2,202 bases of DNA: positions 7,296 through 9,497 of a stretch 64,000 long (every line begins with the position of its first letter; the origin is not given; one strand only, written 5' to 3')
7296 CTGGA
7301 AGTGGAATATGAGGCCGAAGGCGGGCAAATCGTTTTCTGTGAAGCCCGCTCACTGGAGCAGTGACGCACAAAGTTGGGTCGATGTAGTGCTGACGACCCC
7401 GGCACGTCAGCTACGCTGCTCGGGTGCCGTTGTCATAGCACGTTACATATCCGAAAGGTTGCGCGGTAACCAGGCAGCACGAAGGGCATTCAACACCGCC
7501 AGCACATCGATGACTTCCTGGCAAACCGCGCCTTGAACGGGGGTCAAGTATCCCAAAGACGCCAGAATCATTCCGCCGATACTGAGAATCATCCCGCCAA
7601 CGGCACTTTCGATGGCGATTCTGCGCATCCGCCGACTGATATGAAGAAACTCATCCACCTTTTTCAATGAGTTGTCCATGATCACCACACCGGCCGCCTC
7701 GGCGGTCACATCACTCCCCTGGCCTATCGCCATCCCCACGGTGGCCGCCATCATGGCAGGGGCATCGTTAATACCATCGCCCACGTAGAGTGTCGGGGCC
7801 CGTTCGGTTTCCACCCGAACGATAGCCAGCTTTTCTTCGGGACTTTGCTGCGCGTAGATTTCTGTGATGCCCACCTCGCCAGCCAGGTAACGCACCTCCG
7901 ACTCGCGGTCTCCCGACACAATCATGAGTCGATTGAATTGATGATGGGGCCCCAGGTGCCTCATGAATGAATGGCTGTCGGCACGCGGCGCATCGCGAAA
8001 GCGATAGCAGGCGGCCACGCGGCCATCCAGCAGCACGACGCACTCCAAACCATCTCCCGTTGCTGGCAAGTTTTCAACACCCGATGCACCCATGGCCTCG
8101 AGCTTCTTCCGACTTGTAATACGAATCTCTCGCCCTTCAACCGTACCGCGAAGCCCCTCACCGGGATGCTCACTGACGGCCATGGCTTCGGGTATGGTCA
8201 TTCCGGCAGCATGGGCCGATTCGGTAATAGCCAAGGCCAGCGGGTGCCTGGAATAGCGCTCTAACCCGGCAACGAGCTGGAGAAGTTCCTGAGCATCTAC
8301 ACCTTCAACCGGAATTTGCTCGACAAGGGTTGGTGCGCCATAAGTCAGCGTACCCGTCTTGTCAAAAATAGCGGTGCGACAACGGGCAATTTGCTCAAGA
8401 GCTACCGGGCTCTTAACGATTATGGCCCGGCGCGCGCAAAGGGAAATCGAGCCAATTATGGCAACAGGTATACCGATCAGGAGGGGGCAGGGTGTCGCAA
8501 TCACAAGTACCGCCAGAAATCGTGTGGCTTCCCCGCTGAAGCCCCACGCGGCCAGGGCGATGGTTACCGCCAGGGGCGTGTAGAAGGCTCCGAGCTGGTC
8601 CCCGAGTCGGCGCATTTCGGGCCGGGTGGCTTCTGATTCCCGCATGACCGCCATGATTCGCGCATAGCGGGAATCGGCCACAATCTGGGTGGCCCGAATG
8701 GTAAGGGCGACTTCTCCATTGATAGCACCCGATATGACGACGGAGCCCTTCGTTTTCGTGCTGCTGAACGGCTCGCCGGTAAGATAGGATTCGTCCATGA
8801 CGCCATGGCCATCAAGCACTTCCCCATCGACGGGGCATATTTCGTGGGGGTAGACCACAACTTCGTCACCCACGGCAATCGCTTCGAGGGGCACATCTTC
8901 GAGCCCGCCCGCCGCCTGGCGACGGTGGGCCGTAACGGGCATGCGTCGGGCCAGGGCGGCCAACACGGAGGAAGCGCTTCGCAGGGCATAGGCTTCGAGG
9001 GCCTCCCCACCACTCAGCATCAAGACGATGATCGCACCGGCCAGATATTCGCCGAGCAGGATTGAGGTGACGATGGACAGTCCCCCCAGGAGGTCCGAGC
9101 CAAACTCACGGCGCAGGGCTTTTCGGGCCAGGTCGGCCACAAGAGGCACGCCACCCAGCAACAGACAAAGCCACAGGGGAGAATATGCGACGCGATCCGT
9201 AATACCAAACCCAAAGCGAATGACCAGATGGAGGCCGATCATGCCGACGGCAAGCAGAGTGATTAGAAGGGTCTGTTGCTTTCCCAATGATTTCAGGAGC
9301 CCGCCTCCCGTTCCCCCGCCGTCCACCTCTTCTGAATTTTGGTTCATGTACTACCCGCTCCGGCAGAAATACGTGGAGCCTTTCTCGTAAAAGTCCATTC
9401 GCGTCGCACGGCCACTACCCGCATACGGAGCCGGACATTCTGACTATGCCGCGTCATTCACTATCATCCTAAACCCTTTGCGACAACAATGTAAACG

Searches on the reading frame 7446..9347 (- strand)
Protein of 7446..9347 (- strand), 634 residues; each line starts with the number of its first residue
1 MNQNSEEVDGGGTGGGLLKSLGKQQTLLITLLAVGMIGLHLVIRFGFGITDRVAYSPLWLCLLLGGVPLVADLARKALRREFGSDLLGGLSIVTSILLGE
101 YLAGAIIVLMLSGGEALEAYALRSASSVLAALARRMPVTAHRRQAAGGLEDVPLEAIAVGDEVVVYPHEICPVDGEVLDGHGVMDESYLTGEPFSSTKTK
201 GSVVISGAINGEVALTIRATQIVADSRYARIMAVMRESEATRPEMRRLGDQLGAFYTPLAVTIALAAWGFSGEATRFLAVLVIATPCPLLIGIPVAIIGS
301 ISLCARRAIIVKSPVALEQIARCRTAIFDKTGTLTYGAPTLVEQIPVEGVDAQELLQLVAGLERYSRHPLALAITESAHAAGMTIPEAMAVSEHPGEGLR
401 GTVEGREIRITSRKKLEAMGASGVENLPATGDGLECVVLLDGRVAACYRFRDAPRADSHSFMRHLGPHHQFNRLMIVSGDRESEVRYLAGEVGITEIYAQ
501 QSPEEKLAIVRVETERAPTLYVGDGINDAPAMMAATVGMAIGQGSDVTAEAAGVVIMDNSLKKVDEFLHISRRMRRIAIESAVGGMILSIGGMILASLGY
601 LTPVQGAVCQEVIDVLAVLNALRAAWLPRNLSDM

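Call 62: search_protein_families(library=ncbifam, proteins=[window:7446-9347:-], max_evalue=0.001)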
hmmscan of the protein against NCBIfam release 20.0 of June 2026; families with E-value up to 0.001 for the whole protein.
window:7446-9347:- (634 aa): 18 families
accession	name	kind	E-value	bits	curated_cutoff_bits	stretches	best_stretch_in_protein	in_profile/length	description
TIGR01525.1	ATPase-IB_hvy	subfamily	1.2e-145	486.6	346.25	1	85-623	2-559/560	heavy metal translocating P-type ATPase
TIGR01512.1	ATPase-IB2_Cd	subfamily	1.6e-132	442.7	313.5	1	85-624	2-492/494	cadmium family heavy metal-translocating P-type ATPase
TIGR01511.1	ATPase-IB1_Cu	subfamily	9.8e-96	321.7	397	1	103-623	45-540/542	copper-translocating P-type ATPase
NF008262.1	PRK11033.1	equivalog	5.3e-79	266.5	1005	1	59-582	152-684/731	zinc/cadmium/mercury/lead-transporting ATPase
NF007952.0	PRK10671.1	equivalog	2.5e-75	254.2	1316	1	101-616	290-815/838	copper-exporting P-type ATPase CopA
NF033775.1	P_type_ZntA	exception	3.7e-70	237.1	1240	1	82-623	181-727/732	Zn(II)/Cd(II)/Pb(II) translocating P-type ATPase ZntA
TIGR01494.1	ATPase_P-type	subfamily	1e-51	175.9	62.3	1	107-601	2-465/478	HAD-IC family P-type ATPase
TIGR01497.1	kdpB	equivalog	1.3e-28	99.5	527.9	2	139-358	106-334/675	potassium-transporting ATPase subunit KdpB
TIGR01647.1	ATPase-IIIA_H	equivalog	8.4e-26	90.4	615.5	2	92-359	46-323/755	plasma-membrane proton-efflux P-type ATPase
NF010609.0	PRK14010.1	equivalog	4.2e-19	68.2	1323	2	475-574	461-561/673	K(+)-transporting ATPase subunit B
TIGR01657.1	P-ATPase-V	hypoth_equivalog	7.3e-18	63.5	618.25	3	104-199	196-291/1055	ATP13A2 family polyamine export P-type ATPase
TIGR01517.1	ATPase-IIB_Ca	equivalog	3.7e-17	61.8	507.05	2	497-569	607-680/882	calcium-translocating P-type ATPase, PMCA-type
TIGR01524.1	ATPase-IIIB_Mg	equivalog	5.3e-16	57.7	610.75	1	488-567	573-653/867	magnesium-translocating P-type ATPase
TIGR01522.1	ATPase-IIA2_Ca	equivalog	1.6e-15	56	798.3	2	488-562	558-634/854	calcium-transporting P-type ATPase, PMR1-type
NF011702.0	PRK15122.1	subfamily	4.2e-15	54.8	975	1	488-566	612-691/907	magnesium-translocating P-type ATPase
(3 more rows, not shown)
